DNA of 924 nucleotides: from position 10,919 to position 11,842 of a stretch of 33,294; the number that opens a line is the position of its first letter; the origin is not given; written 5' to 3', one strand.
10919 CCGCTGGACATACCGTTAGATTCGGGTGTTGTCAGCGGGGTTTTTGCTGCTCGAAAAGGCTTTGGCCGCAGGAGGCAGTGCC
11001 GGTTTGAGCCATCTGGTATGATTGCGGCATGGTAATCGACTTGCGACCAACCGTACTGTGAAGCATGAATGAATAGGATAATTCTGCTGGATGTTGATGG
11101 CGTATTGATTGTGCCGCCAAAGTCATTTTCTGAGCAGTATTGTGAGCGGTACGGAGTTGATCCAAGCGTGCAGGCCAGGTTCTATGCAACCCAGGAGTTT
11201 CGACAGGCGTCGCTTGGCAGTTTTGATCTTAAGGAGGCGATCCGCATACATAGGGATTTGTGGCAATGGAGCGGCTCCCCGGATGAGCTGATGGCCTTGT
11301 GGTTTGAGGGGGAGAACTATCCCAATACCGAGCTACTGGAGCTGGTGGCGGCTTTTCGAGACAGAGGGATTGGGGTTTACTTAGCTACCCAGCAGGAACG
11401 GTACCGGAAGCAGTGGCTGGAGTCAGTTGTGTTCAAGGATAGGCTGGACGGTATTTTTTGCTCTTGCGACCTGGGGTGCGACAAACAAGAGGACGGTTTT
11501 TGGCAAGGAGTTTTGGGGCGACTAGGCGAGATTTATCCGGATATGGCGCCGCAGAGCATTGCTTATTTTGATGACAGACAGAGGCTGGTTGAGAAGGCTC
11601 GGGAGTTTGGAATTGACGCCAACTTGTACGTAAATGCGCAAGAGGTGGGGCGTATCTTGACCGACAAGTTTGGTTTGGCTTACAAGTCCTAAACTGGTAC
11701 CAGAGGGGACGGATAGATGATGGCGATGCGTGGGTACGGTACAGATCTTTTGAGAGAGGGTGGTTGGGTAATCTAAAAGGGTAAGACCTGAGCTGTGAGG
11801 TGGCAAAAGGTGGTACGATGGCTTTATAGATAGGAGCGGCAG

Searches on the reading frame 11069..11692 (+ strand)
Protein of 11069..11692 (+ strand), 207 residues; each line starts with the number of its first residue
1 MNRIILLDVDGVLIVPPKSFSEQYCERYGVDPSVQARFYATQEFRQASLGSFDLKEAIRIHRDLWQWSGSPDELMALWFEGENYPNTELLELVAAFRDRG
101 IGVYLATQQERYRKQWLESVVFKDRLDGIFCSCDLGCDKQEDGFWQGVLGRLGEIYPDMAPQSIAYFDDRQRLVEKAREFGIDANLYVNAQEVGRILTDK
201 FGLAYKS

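Call 53: search_protein_families(library=pfam, proteins=[window:11069-11692:+], max_evalue=0.0001)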
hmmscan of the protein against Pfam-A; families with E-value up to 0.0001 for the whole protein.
window:11069-11692:+ (207 aa): 0 families

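Call 76: search_protein_families(library=ncbifam, proteins=[window:11069-11692:+], max_evalue=0.001)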
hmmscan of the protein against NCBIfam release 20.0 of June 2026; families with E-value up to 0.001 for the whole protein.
window:11069-11692:+ (207 aa): 2 families
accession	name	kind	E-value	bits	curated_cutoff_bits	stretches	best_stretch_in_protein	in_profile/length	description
TIGR02252.1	DREG-2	subfamily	0.00022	21.1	155.2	0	89-185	110-202/203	HAD hydrolase, REG-2-like, family IA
NF006991.0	PRK09456.1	equivalog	0.0003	20.5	295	1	88-193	88-190/199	glucose-1-phosphatase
